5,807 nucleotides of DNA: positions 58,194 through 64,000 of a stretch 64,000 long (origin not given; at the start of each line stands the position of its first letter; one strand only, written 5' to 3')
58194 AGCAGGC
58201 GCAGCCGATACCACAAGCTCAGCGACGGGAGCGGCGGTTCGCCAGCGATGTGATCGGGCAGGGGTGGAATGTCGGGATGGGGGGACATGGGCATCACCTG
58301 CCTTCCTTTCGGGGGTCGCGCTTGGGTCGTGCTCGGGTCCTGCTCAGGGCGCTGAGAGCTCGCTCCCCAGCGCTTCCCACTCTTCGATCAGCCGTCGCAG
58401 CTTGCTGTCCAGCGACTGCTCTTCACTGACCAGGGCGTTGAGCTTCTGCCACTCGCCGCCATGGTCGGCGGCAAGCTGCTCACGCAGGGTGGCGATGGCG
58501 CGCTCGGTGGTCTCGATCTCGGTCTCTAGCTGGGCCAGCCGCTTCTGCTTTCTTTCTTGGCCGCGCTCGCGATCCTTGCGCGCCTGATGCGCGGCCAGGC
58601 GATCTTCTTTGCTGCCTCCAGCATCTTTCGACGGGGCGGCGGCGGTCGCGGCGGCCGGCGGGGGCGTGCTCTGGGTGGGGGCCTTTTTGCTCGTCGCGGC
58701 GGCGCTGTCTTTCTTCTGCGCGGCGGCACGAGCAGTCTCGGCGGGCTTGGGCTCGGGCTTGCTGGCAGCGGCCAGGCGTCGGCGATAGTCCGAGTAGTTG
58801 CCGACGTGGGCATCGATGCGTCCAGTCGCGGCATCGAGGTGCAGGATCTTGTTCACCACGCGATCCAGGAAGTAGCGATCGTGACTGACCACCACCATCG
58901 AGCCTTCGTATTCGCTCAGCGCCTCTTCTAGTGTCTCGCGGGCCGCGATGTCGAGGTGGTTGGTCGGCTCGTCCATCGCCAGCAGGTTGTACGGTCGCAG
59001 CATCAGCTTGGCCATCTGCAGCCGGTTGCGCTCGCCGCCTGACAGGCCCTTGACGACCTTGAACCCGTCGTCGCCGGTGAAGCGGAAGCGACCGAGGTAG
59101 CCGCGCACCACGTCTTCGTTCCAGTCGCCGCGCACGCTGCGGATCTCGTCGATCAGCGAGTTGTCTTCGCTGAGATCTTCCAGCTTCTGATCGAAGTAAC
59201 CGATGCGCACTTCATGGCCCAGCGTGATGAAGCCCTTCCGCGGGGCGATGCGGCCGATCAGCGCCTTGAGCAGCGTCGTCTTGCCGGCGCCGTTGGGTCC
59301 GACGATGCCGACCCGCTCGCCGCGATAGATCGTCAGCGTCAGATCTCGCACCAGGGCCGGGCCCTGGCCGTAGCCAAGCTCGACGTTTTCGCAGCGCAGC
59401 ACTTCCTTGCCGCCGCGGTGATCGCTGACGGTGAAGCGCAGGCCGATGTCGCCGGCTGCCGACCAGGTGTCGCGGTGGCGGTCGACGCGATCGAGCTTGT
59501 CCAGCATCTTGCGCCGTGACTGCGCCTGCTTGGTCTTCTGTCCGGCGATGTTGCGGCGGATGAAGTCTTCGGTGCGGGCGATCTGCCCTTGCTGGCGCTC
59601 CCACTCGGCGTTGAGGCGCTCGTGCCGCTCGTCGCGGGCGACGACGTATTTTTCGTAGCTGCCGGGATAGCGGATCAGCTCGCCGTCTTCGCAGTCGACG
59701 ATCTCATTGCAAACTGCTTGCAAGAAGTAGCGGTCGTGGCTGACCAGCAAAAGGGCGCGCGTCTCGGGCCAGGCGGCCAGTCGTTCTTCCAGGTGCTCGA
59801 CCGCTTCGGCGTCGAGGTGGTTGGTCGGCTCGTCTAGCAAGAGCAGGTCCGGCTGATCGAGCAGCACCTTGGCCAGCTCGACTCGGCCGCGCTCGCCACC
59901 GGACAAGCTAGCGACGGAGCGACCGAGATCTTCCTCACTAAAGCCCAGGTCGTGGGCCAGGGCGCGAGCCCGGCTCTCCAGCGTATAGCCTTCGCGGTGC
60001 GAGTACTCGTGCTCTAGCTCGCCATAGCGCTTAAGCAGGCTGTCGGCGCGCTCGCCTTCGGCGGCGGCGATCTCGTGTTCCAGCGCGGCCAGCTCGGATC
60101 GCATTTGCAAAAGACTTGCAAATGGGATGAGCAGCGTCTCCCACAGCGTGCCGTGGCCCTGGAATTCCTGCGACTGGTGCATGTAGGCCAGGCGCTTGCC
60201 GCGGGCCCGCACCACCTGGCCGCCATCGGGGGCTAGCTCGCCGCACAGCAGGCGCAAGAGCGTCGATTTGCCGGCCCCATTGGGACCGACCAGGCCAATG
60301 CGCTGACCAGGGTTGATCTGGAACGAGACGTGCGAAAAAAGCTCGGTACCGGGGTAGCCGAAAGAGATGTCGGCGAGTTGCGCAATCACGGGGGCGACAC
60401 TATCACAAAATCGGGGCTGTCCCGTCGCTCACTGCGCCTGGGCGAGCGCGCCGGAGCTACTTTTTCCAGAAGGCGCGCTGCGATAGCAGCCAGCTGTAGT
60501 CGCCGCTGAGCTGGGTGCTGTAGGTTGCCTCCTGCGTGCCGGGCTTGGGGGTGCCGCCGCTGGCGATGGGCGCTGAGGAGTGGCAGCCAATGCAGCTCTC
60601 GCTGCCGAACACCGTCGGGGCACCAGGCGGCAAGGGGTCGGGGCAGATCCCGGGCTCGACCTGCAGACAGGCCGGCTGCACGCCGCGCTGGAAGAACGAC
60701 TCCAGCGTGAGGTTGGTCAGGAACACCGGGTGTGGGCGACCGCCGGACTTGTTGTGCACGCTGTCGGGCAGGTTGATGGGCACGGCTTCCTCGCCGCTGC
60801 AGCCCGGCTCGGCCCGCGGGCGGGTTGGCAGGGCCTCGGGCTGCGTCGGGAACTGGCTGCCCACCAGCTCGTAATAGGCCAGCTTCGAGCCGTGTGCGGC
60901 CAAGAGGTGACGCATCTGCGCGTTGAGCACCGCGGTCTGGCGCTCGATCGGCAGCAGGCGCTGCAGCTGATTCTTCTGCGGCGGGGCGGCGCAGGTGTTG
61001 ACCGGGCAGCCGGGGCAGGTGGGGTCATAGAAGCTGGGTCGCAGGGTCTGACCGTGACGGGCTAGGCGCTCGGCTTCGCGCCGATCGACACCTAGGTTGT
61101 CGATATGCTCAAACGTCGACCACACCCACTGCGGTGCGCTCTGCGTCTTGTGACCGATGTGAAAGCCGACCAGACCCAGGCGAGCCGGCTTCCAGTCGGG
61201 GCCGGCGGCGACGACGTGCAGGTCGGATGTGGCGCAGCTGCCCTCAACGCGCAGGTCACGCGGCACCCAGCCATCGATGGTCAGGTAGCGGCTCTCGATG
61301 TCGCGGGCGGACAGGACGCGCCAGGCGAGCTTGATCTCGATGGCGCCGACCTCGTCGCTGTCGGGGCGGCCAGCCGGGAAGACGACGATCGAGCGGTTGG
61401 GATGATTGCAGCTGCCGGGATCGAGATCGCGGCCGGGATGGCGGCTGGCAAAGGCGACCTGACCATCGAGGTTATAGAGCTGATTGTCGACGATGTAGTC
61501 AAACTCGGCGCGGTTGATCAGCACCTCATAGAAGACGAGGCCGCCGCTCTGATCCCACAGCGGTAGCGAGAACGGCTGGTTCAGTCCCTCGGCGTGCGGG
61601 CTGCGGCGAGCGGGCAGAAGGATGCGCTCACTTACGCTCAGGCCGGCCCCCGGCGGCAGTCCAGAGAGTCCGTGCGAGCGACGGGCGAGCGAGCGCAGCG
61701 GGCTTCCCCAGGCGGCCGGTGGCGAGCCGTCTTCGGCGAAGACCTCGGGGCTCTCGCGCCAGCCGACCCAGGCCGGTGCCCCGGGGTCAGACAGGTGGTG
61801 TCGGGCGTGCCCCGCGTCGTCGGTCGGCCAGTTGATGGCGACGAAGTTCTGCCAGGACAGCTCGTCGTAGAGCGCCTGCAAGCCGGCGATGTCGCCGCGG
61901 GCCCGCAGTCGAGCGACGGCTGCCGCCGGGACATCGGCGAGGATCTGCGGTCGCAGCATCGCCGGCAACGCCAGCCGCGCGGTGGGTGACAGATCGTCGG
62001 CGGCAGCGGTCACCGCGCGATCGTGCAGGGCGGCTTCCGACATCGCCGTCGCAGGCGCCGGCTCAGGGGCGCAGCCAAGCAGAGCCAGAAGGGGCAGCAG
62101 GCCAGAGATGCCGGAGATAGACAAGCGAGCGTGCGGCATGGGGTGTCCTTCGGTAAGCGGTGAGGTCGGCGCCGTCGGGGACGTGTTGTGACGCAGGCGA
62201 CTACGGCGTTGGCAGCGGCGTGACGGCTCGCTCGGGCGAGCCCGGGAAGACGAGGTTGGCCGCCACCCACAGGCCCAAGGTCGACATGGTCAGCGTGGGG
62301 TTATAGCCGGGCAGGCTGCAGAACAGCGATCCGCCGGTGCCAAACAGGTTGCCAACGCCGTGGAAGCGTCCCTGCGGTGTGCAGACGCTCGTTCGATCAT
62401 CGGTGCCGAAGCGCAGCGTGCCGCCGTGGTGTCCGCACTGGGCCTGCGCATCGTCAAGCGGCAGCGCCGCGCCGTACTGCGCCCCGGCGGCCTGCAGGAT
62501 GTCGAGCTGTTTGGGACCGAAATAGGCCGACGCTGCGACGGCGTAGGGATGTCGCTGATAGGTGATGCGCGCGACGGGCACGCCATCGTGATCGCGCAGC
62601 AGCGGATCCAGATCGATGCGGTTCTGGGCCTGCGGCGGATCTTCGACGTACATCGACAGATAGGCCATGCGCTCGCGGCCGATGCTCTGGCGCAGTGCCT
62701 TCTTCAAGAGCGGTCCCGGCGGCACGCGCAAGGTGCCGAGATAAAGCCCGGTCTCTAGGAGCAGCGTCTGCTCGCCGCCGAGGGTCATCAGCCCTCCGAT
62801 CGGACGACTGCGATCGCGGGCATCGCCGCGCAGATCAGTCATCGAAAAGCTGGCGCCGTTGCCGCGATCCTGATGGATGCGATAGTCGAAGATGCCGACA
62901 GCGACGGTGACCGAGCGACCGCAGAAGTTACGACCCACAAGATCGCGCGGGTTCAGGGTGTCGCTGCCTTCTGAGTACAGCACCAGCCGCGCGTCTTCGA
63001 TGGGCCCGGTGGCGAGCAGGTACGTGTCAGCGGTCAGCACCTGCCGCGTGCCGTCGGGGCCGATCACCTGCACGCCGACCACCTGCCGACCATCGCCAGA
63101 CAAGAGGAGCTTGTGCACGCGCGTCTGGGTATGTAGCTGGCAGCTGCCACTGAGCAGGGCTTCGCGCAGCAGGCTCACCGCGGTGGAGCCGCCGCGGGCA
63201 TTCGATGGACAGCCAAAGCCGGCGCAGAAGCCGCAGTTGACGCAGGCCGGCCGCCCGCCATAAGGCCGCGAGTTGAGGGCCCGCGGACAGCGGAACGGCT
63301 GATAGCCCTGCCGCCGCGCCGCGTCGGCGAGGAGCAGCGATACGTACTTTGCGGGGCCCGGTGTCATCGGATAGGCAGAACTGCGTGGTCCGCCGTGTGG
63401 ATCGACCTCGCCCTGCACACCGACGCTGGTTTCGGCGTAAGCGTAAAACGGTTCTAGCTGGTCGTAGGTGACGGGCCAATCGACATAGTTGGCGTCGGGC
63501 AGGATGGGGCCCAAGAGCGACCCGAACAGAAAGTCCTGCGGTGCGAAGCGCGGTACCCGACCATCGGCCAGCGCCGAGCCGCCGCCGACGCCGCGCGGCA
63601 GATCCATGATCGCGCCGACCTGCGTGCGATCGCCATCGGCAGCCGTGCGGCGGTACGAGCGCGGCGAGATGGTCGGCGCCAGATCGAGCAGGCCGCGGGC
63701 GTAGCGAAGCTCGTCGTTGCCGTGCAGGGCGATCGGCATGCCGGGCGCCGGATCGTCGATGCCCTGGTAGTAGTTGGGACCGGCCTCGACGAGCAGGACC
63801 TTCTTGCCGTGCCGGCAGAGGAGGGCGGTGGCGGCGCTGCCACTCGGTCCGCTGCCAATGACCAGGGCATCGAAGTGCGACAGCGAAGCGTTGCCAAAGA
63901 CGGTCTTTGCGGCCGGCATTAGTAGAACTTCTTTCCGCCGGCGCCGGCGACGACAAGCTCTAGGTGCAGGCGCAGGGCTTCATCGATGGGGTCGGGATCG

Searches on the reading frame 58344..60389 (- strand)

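Call 76: search_protein_families(library=pfam, proteins=[window:58344-60389:-], max_evalue=0.00001)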
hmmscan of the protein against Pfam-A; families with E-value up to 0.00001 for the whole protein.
window:58344-60389:- (681 aa): 15 families
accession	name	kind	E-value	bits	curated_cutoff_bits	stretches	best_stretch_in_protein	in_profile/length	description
PF00005.33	ABC_tran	-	1.8e-55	187.7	25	2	19-190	2-137/137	ABC transporter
PF12848.13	ABC_tran_Xtn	-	1.6e-23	83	25.9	1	231-306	1-77/85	ABC transporter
PF13304.12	AAA_21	-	2.6e-17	64.3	27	0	361-380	3-28/304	AAA domain, putative AbiEii toxin, Type IV TA system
PF02463.25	SMC_N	-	1.8e-12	47.6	40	0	31-226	27-205/220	RecF/RecN/SMC N terminal domain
PF13476.12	AAA_23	-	7.3e-09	37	27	0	361-377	23-39/201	AAA domain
PF13555.12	AAA_29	-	2.9e-08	33.8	27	0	18-45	12-39/61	P-loop containing region of AAA domain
PF00006.31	ATP-synt_ab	-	5e-08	33.3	29.5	0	349-380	6-37/213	ATP synthase alpha/beta family, nucleotide-binding domain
PF00004.35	AAA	-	6e-07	30.4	21.2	0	33-73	3-42/131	ATPase family associated with various cellular activities (AAA)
PF13191.12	AAA_16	-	9e-07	30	32.6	0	33-147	29-104/167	AAA ATPase domain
PF16326.10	ABC_tran_CTD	-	9.6e-07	29.4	32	1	613-674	5-67/69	ABC transporter C-terminal domain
PF01926.29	MMR_HSR1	-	1e-06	29.3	21.9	0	359-382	1-24/113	50S ribosome-binding GTPase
PF13521.12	AAA_28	-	2.6e-06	28.2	27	0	359-406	1-43/164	AAA domain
PF25199.1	nSTAND_NTPase5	-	6.2e-06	26.5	34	0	360-387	44-71/145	Novel STAND NTPase 5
PF03308.22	MeaB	-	7.8e-06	25.5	23.1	0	16-59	21-64/273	Methylmalonyl Co-A mutase-associated GTPase MeaB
PF05729.18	NACHT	-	9.1e-06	26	26.7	0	31-82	3-51/167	NACHT domain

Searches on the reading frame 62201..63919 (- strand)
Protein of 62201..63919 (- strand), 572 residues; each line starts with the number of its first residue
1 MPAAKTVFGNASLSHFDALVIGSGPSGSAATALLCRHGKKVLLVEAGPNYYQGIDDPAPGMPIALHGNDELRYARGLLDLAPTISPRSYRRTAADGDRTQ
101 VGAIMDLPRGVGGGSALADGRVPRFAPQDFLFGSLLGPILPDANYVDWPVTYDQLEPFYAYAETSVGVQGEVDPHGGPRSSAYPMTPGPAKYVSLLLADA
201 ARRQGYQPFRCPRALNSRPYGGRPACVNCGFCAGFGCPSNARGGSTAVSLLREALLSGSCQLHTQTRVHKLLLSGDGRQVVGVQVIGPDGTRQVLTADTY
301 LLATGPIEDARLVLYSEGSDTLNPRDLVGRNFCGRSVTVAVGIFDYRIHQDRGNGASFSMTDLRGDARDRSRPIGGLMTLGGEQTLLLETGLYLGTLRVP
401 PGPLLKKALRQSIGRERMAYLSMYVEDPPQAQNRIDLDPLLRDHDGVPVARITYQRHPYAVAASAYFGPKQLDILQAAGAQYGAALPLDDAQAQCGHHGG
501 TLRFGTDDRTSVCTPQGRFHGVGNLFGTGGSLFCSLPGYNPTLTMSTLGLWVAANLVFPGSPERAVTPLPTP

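Call 76: search_protein_families(library=pfam, proteins=[window:62201-63919:-], max_evalue=0.00001)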
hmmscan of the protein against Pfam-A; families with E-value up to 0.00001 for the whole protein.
window:62201-63919:- (572 aa): 5 families
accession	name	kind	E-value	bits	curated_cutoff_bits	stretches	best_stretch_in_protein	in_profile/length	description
PF05199.19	GMC_oxred_C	-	2.3e-17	64.3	24.6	1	429-549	1-139/139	GMC oxidoreductase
PF00732.25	GMC_oxred_N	-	5.1e-10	40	23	1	225-333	110-214/218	GMC oxidoreductase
PF00890.30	FAD_binding_2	-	3.7e-07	30.1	20.4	0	17-49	1-33/414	FAD binding domain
PF13450.12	NAD_binding_8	-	8e-06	26.5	21.9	0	20-48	1-29/68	NAD(P)-binding Rossmann-like domain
PF01266.30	DAO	-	9.8e-06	25.8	27.9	0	17-49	1-33/353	FAD dependent oxidoreductase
